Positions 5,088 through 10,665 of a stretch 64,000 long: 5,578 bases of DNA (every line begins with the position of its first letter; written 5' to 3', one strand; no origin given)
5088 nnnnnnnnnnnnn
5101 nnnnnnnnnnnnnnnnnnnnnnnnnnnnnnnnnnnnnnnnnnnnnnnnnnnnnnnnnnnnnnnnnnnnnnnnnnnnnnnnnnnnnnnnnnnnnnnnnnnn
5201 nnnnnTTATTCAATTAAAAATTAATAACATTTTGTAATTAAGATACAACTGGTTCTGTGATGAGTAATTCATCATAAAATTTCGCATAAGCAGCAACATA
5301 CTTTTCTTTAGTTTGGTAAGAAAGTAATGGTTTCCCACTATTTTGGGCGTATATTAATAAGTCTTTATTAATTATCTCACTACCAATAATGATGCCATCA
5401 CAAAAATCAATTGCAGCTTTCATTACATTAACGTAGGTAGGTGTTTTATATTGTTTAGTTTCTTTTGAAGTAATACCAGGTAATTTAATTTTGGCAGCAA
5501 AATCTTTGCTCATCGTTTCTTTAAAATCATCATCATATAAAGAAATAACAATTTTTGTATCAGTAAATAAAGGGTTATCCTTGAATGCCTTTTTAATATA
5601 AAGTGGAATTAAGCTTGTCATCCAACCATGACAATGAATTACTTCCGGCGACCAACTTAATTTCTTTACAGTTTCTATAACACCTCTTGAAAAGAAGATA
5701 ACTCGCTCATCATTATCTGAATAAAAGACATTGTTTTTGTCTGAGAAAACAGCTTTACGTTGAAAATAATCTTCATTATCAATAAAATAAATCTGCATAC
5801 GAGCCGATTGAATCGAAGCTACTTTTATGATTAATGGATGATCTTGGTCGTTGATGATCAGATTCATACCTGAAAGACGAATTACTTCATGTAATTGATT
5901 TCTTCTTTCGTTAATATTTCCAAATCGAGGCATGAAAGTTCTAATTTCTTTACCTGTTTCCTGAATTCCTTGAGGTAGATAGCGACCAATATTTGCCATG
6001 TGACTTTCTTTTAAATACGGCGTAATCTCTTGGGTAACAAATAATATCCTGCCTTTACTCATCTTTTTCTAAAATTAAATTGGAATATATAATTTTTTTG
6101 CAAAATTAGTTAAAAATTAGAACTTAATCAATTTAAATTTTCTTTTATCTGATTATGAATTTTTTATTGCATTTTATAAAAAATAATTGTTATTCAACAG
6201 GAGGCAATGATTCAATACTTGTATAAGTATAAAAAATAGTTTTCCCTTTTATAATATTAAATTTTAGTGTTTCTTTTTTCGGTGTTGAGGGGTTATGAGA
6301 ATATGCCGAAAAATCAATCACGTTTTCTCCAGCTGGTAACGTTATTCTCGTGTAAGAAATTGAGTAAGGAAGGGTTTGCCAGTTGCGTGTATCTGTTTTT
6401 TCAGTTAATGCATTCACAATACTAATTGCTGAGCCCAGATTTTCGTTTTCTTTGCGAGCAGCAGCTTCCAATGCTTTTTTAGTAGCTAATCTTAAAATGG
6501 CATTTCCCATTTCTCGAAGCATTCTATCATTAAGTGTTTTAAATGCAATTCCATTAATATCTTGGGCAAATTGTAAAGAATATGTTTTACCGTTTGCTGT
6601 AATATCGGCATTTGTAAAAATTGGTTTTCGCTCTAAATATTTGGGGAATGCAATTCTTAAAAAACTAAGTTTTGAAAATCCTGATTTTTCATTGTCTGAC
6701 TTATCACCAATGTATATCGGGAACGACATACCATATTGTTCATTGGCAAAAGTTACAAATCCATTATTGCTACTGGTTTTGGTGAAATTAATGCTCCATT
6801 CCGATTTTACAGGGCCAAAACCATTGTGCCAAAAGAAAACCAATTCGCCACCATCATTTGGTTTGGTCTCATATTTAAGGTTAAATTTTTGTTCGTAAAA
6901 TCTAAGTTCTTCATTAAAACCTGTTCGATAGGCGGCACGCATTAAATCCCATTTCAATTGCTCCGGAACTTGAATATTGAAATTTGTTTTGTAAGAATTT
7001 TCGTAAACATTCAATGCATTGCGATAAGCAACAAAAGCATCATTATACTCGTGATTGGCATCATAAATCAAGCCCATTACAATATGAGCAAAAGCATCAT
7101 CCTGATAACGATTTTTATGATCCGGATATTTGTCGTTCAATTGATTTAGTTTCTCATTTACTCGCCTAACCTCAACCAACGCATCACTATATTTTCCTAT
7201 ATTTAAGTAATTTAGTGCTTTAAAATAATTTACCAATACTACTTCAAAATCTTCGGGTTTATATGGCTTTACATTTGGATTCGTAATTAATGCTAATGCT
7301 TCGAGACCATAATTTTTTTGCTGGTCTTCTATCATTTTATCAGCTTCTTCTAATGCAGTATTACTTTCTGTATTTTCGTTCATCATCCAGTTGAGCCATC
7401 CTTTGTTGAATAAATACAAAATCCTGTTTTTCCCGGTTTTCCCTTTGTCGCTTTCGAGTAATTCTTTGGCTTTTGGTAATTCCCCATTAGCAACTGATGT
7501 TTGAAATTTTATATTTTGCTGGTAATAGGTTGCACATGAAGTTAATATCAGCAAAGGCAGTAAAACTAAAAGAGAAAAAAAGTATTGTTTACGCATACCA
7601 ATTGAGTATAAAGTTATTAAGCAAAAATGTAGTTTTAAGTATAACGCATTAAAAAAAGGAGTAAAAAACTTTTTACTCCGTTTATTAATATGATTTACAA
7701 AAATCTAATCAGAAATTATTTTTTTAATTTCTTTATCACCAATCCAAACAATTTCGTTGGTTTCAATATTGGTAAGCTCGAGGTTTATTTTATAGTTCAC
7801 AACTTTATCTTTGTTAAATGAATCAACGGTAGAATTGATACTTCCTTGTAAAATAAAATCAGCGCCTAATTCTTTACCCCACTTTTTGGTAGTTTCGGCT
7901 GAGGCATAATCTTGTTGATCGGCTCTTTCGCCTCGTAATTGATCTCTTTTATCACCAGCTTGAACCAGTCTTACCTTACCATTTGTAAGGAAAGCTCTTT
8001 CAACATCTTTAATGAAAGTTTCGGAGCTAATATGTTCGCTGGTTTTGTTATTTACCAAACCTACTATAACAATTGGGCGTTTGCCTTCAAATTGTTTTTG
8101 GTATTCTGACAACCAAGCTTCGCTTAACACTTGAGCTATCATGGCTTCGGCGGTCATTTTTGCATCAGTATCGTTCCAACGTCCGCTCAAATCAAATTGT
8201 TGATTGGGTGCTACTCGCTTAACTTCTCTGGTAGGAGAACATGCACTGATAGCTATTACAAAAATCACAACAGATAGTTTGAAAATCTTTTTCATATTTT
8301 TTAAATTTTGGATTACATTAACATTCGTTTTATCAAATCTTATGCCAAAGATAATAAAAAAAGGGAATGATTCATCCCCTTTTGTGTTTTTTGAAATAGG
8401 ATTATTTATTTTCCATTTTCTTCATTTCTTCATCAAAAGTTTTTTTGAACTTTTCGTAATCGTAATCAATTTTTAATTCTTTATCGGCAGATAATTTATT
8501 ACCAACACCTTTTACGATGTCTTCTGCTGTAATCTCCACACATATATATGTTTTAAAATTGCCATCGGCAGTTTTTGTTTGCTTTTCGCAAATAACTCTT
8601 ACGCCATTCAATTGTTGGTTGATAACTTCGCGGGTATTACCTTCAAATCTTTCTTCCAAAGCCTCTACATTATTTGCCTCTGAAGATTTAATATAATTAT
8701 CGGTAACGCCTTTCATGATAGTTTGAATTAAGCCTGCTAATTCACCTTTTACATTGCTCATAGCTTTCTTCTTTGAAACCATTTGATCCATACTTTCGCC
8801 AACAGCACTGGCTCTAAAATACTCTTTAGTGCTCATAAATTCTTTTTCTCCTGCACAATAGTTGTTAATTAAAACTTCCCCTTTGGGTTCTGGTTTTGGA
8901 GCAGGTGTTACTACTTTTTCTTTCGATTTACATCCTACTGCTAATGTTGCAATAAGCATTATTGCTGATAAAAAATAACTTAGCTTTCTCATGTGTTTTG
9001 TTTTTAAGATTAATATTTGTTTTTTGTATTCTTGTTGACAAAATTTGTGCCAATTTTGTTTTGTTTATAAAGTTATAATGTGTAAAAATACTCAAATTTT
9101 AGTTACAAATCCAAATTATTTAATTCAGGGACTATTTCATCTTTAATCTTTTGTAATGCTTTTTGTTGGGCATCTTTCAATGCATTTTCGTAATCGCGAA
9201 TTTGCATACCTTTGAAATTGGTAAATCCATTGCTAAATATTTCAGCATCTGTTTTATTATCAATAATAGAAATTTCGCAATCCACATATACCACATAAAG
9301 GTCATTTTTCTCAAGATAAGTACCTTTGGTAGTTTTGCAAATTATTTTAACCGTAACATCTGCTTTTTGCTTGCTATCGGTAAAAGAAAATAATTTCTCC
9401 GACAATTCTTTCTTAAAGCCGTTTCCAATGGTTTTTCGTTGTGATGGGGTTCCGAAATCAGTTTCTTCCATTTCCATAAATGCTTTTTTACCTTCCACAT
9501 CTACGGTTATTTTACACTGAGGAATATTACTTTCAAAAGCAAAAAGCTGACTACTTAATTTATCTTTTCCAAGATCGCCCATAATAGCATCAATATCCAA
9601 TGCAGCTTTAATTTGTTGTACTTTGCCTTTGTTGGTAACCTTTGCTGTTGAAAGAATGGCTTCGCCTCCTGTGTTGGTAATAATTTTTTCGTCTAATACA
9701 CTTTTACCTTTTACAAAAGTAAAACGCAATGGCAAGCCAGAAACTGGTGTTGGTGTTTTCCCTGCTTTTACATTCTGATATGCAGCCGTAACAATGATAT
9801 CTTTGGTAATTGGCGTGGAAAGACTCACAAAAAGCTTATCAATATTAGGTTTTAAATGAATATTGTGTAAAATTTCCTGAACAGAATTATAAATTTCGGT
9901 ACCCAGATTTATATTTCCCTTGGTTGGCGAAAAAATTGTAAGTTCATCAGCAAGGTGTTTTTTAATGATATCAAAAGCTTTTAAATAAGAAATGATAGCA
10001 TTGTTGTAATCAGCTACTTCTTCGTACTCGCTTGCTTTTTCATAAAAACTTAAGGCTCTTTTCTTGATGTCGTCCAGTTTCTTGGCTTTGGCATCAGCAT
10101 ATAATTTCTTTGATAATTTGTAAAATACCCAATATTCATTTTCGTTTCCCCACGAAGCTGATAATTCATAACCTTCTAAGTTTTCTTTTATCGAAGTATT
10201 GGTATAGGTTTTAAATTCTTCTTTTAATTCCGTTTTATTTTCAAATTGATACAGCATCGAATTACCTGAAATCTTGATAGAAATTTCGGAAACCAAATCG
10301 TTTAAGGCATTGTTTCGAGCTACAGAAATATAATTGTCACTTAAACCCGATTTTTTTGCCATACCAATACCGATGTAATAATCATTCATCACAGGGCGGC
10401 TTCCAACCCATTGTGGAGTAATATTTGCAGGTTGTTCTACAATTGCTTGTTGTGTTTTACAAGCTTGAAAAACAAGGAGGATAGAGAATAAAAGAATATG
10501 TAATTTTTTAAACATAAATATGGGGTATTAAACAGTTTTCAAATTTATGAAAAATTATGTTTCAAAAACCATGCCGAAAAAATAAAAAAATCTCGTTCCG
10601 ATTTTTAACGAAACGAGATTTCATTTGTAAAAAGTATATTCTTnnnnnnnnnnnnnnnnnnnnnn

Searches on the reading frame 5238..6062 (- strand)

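Call 45: search_protein_families(library=pfam, proteins=[window:5238-6062:-], max_evalue=0.00001)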
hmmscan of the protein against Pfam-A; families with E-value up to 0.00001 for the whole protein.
window:5238-6062:- (274 aa): 1 family
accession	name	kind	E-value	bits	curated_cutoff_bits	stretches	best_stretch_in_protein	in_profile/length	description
PF08323.17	Glyco_transf_5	-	2.4e-53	181.7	22.7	1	5-235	1-224/239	Starch synthase catalytic domain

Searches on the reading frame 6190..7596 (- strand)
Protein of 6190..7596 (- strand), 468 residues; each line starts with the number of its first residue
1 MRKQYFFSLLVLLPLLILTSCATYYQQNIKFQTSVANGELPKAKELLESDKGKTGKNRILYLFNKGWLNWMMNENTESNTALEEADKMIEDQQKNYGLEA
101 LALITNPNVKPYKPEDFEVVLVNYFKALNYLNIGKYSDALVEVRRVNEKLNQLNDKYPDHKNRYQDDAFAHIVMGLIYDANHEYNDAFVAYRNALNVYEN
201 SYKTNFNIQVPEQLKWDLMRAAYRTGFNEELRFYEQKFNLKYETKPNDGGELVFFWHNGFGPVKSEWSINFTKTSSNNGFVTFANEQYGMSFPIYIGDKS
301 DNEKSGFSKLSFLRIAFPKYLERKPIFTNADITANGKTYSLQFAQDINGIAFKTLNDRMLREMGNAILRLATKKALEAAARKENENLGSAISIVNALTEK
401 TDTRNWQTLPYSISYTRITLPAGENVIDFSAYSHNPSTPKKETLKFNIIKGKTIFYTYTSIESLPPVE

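Call 45: search_protein_families(library=pfam, proteins=[window:6190-7596:-], max_evalue=0.00001)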
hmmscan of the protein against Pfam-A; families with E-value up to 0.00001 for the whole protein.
window:6190-7596:- (468 aa): 0 families

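Call 96: search_protein_families(library=pfam, proteins=[window:6190-7596:-], max_evalue=0.001)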
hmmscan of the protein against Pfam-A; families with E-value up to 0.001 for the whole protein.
window:6190-7596:- (468 aa): 1 family
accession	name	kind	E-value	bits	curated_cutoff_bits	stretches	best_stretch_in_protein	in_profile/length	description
PF07719.23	TPR_2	-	0.00025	21.4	27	0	168-200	1-33/34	Tetratricopeptide repeat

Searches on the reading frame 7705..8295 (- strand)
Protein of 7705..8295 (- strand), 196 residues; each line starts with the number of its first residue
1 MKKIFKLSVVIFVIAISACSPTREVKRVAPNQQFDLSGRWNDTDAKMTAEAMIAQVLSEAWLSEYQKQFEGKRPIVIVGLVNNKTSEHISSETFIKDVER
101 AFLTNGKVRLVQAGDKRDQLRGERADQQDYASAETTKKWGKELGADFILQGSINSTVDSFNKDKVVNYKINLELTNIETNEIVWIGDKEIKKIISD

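Call 45: search_protein_families(library=pfam, proteins=[window:7705-8295:-], max_evalue=0.00001)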
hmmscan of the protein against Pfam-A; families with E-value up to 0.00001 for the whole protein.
window:7705-8295:- (196 aa): 1 family
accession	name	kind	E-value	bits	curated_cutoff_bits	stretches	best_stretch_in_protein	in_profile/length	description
PF13036.11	LpoB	-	1.6e-40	138.8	22.3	1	44-190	1-147/147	Peptidoglycan-synthase activator LpoB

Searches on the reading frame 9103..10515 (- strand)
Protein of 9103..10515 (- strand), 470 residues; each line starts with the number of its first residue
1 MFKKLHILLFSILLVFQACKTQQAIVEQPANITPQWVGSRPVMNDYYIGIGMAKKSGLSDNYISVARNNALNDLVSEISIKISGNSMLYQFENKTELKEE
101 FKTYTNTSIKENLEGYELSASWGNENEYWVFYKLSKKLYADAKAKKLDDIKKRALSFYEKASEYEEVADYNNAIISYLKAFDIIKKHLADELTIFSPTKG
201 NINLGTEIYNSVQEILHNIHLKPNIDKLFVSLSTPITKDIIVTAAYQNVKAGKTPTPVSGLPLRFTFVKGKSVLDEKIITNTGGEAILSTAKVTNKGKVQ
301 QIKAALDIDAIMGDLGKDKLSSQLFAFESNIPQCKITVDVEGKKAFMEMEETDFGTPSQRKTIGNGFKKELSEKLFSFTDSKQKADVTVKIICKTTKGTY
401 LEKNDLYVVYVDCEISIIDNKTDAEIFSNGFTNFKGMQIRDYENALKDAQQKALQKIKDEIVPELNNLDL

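Call 45: search_protein_families(library=pfam, proteins=[window:9103-10515:-], max_evalue=0.00001)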
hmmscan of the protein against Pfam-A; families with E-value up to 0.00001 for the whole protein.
window:9103-10515:- (470 aa): 1 family
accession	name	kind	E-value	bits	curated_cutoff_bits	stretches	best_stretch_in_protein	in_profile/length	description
PF02169.21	LPP20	-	7.6e-11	42.7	25.9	1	34-134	1-96/97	LPP20 lipoprotein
